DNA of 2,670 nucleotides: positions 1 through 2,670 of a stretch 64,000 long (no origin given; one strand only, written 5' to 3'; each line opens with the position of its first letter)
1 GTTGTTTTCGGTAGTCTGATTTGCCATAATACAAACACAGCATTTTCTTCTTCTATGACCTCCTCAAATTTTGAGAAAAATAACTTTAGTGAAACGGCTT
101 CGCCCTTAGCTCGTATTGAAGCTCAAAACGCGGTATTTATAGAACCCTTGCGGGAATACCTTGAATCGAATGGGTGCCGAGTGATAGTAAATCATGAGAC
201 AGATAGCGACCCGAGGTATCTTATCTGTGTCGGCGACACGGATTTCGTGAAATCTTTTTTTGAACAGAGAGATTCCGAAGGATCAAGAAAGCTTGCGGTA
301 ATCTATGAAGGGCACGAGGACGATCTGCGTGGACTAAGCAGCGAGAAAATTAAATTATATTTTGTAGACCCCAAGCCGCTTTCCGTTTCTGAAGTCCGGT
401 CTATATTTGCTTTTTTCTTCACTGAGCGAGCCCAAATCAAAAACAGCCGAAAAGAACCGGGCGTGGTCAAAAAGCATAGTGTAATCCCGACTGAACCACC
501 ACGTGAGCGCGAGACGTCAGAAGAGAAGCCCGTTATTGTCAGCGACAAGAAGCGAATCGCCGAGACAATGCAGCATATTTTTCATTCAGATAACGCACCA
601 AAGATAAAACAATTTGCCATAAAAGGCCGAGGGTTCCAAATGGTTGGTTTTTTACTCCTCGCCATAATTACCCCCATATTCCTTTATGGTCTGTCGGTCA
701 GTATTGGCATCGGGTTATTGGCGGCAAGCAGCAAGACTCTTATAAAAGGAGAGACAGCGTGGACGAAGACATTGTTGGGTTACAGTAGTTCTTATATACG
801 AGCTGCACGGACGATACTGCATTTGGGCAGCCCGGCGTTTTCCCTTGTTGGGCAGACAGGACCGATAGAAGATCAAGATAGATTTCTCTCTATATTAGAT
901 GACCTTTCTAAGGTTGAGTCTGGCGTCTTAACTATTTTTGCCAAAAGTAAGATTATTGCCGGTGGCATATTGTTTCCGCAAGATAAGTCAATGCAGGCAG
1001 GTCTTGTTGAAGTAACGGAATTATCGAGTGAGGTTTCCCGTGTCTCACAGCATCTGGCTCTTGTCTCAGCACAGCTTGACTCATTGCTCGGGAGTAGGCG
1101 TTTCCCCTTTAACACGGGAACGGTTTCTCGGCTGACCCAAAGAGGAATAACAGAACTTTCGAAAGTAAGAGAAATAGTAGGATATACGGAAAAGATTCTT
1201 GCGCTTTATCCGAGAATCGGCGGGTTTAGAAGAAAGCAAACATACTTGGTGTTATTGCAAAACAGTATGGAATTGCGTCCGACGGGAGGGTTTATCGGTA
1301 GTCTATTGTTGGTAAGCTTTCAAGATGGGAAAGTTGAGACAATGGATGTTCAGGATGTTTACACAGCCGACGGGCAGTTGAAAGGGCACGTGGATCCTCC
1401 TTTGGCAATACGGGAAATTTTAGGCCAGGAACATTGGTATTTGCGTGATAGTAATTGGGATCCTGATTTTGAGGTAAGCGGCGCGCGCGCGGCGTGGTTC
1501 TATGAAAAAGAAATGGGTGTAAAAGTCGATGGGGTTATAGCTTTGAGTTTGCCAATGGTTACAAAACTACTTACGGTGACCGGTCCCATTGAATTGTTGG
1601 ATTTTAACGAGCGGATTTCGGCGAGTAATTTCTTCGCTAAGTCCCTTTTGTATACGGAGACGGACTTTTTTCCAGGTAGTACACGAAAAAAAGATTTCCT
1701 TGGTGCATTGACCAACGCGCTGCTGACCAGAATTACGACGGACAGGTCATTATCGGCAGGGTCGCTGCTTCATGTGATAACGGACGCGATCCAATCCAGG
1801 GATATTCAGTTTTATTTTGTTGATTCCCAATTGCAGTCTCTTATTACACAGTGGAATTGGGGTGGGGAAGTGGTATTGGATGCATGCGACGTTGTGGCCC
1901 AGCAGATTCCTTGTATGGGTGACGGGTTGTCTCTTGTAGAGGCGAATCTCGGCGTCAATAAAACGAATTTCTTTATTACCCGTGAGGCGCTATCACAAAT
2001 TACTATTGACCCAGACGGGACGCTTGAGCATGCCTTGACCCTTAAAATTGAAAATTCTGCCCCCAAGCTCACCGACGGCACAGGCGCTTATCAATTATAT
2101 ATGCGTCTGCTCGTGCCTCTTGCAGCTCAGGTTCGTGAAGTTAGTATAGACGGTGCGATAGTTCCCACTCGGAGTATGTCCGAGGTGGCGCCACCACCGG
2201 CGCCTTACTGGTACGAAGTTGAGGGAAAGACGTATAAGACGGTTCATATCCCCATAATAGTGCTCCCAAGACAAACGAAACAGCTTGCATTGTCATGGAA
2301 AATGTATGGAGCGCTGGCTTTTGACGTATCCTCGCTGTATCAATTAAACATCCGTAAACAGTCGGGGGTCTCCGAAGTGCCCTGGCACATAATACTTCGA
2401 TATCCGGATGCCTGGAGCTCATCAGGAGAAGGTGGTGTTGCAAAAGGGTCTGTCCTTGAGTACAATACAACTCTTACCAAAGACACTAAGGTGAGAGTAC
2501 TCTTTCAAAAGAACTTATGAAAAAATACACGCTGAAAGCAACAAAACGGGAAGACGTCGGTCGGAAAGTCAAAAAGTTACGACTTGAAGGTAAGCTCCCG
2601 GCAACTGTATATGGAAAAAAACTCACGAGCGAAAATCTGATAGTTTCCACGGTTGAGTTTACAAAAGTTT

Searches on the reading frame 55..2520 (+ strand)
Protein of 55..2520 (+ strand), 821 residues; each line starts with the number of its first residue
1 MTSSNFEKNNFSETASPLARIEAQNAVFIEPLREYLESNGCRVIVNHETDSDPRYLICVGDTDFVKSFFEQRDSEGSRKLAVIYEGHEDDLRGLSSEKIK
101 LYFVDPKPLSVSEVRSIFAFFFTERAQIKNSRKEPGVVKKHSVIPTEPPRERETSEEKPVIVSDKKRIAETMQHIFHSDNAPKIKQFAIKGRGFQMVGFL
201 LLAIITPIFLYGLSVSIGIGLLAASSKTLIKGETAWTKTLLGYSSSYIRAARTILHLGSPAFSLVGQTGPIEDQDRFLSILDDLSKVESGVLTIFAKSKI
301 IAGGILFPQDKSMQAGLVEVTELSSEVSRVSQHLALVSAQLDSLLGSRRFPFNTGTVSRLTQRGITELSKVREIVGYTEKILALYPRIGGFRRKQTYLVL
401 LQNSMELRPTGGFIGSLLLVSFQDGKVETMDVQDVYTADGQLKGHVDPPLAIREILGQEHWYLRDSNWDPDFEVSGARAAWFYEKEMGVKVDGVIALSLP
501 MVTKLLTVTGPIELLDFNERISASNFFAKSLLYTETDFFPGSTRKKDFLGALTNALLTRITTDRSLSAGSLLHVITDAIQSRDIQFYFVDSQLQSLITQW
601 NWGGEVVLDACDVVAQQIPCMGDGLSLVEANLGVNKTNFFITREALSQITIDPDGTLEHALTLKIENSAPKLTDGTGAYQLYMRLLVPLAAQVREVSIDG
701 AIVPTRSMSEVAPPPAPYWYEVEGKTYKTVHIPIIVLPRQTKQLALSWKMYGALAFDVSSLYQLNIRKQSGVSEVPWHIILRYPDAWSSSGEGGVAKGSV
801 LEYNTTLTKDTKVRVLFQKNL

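Call 68: search_protein_families(library=pfam, proteins=[window:55-2520:+], max_evalue=0.00001)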
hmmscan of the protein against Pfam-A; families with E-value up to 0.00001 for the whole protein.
window:55-2520:+ (821 aa): 1 family
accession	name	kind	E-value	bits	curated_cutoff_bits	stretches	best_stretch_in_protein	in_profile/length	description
PF13196.11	DUF4012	-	1.7e-26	93.9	28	1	394-526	3-135/144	Protein of unknown function (DUF4012)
